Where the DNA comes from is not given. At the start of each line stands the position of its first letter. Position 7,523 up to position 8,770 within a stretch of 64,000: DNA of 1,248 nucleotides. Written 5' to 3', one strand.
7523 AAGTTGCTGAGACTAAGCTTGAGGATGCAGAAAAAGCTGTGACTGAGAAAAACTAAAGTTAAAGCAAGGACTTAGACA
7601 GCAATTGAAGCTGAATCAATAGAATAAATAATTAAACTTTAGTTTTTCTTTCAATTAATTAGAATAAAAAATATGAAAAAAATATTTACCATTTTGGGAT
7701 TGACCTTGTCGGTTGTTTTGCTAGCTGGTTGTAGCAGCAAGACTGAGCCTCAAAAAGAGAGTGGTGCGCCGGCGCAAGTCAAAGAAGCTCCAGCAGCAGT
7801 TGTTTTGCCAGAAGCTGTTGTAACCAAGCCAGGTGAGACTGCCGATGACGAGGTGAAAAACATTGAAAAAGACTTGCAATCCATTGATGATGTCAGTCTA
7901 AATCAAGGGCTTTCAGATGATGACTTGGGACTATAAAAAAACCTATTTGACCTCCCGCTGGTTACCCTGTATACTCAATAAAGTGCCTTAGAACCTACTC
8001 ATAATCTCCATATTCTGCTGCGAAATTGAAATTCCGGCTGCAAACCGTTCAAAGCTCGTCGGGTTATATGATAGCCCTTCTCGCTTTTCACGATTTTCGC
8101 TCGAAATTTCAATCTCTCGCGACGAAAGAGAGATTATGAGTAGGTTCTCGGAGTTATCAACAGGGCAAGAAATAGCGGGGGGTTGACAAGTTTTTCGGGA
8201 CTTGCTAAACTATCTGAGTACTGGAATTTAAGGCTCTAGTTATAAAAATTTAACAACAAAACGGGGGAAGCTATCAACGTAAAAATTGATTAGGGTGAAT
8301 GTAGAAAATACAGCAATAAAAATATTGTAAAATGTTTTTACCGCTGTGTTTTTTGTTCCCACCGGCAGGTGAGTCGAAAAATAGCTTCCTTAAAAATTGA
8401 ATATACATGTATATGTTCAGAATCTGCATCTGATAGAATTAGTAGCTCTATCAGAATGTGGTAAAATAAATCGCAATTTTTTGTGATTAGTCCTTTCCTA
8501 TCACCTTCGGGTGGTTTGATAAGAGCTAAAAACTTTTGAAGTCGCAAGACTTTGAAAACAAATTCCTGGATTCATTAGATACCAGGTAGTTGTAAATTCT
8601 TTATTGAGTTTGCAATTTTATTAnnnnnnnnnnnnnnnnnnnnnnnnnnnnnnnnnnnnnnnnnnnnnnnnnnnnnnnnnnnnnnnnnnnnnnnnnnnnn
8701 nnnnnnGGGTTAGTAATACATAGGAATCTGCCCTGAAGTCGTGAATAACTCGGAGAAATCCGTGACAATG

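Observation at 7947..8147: Paired ~160-185-nt elements whose 18-19-bp terminal helices differ by fully compensatory changes: candidate structured ncRNA family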

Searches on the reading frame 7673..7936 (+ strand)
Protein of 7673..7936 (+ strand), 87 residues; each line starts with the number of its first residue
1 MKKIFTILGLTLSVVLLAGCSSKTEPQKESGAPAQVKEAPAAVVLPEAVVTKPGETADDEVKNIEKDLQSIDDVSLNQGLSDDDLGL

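Call 42: find_encoding_contigs(protein=window:7673-7936:+, flank=3000, max_places=8)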
Protein window:7673-7936:+ (87 aa): 1 contig read that carries it; 1 place shown.
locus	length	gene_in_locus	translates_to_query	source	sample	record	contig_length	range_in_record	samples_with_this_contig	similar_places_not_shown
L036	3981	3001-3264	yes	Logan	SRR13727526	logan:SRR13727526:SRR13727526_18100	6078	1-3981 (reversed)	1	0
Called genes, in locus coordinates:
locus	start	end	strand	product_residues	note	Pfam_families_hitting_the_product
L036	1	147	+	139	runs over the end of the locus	-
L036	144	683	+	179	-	PF01569:PAP2, PF14378:PAP2_3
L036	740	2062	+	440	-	PF02403:Seryl_tRNA_N, PF00587:tRNA-synt_2b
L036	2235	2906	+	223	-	-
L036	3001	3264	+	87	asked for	-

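Call 82: search_protein_families(library=pfam, proteins=[window:7673-7936:+], max_evalue=0.01)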
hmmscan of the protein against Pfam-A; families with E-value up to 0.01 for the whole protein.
window:7673-7936:+ (87 aa): 0 families

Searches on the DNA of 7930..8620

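Call 24: search_rna_families(source=window, start=7930, end=8620, threshold=evalue, max_evalue=10)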
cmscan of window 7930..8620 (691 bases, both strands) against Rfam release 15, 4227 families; matches with E-value up to 10: 6.
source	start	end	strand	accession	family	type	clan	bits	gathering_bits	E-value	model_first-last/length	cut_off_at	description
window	8278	8372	+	RF01483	rli56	Cis-reg;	-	16.4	47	9.1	1-100/100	no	Listeria sRNA rli56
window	8523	8559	+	RF01343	CRISPR-DR33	Gene; CRISPR;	-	16.1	39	2.3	1-37/37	no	CRISPR RNA direct repeat element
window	8335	8380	-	RF01335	CRISPR-DR22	Gene; CRISPR;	-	15.8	50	1.9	1-36/36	no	CRISPR RNA direct repeat element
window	8519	8537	+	RF02931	Bacilli-1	Gene; sRNA;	-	14.9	55.6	1.9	1-65/65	no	Bacilli-1 RNA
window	7986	8070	+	RF00584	SNORD105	Gene; snRNA; snoRNA; CD-box;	CL00075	14.4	45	6.9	1-87/87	no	Small nucleolar RNA SNORD105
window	8322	8384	+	RF02965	CyVA-1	Gene; sRNA;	-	14.2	41.4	5.3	1-77/77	no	CyVA-1 RNA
